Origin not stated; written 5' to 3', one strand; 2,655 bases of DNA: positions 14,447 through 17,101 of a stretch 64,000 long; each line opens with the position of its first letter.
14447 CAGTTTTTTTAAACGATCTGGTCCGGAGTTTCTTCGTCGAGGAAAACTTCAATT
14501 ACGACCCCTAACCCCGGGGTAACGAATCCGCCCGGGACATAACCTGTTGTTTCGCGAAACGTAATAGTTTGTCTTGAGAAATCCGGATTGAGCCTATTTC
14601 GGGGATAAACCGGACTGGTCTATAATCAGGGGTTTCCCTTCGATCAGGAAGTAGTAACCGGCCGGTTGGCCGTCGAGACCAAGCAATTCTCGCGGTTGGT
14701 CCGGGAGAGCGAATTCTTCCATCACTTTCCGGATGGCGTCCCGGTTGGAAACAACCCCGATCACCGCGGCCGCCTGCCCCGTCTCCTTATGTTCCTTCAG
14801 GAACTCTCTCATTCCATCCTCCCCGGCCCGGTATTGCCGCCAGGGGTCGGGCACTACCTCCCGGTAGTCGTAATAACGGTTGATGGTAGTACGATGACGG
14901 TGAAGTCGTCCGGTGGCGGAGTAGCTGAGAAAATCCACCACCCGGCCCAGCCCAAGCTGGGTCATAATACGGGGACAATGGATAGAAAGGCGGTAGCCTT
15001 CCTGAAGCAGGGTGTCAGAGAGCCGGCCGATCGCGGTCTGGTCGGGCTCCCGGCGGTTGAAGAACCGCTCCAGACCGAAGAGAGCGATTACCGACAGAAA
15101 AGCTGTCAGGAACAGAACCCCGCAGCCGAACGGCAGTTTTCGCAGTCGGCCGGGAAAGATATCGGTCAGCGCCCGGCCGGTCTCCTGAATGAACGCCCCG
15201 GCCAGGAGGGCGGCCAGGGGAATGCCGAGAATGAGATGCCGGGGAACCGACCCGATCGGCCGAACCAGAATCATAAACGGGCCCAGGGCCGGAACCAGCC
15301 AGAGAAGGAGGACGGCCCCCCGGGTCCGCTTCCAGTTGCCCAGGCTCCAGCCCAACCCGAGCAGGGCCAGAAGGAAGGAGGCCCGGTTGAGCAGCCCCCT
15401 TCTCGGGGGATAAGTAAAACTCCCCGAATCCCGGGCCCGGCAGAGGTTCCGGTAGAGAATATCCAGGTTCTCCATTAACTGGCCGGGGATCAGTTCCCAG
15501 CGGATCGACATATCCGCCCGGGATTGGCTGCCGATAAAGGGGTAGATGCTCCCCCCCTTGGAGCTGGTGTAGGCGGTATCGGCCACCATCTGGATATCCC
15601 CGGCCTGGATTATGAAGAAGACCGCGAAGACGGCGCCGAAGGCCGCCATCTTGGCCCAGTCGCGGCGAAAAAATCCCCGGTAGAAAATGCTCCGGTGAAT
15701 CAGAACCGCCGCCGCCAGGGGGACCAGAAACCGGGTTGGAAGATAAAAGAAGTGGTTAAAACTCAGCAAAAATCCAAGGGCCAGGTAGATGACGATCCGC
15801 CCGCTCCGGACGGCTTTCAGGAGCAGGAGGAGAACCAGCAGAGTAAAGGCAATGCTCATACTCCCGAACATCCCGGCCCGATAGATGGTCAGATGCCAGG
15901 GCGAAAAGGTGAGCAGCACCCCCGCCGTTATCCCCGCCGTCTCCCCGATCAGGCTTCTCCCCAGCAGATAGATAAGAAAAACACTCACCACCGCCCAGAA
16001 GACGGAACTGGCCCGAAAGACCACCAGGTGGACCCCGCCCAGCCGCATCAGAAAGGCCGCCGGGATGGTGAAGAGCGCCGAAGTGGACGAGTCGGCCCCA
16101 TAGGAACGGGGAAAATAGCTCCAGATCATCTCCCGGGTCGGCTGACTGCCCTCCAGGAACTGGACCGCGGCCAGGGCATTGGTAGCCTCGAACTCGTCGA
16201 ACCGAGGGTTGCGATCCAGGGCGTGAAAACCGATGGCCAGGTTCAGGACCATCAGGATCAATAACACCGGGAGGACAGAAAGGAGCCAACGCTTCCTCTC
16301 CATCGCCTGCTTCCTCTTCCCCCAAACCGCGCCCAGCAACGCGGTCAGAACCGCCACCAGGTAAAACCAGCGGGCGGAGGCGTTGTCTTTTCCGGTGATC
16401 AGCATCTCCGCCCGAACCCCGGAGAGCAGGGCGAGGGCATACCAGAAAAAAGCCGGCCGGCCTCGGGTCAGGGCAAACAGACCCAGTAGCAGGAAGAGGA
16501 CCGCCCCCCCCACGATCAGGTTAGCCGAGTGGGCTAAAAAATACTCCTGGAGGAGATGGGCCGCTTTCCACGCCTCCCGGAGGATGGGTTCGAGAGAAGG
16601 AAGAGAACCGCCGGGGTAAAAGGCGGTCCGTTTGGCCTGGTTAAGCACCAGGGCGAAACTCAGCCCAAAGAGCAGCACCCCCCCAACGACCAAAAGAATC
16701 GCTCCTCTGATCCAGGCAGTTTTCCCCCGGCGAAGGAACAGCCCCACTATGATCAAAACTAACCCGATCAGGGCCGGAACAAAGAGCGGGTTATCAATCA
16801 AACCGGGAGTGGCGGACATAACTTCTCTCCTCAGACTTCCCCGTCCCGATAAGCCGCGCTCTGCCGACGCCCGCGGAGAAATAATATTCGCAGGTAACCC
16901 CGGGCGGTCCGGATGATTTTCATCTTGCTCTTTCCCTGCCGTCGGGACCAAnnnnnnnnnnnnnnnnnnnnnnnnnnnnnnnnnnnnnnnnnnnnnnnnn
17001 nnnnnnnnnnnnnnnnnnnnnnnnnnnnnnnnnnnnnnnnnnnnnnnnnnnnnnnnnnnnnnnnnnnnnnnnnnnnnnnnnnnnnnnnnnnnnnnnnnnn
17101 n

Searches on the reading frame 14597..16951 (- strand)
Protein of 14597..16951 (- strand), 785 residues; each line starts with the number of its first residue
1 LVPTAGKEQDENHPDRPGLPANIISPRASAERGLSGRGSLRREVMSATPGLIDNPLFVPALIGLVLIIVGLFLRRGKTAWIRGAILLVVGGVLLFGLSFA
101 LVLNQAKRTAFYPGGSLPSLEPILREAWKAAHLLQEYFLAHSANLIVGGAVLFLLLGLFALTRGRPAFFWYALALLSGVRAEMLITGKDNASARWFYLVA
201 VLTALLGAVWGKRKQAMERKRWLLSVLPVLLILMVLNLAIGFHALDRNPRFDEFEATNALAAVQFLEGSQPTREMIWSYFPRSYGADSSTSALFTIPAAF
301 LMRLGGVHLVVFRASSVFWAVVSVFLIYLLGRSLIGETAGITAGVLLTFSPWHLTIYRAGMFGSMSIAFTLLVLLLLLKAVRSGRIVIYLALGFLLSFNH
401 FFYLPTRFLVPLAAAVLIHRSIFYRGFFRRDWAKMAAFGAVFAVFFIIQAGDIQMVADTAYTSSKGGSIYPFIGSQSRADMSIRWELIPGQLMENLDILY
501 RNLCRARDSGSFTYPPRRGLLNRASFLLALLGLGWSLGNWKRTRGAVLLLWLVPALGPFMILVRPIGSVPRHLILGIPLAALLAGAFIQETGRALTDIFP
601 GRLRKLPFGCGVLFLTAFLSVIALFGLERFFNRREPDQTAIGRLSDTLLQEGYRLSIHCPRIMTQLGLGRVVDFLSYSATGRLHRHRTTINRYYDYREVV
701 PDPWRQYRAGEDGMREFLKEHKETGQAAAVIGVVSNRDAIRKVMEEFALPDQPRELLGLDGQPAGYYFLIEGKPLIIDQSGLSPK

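Call 35: search_protein_families(library=ncbifam, max_evalue=0.1, proteins=[window:14597-16951:-])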
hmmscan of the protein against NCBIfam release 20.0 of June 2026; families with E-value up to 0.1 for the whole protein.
window:14597-16951:- (785 aa): 0 families

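Call 44: search_protein_families(library=pfam, max_evalue=0.00001, proteins=[window:14597-16951:-])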
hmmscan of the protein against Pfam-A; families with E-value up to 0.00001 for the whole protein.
window:14597-16951:- (785 aa): 1 family
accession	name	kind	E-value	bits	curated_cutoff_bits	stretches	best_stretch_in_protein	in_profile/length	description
PF13231.12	PMT_2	-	5.9e-07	30.3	26.1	1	298-444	10-154/160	Dolichyl-phosphate-mannose-protein mannosyltransferase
